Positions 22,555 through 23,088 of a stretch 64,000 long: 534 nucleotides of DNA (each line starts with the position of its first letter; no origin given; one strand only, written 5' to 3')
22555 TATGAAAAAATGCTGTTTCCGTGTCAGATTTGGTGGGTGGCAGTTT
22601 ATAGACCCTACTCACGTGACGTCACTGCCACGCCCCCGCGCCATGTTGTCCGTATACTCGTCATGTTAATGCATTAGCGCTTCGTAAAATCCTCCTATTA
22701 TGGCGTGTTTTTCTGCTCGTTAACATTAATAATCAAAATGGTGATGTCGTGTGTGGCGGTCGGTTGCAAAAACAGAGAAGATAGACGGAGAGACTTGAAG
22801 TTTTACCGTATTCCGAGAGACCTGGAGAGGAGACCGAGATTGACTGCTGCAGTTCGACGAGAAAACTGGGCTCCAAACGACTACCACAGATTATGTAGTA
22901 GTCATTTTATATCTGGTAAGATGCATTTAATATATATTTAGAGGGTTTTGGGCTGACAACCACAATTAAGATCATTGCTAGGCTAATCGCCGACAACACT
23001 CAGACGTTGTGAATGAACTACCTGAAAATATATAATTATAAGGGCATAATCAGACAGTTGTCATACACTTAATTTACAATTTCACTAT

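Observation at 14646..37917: Alternating two-exon unit (basic amphipathic module exon + acidic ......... linker exon) amplified by tandem duplication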

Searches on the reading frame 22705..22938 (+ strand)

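Call 61: search_protein_families(library=pfam, proteins=[window:22705-22938:+], max_evalue=0.01)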
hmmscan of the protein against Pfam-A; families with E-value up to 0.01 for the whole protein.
window:22705-22938:+ (78 aa): 1 family
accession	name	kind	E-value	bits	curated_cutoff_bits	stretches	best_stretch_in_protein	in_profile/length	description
PF05485.17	THAP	-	7.3e-11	43.1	23.9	1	16-68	1-58/87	THAP domain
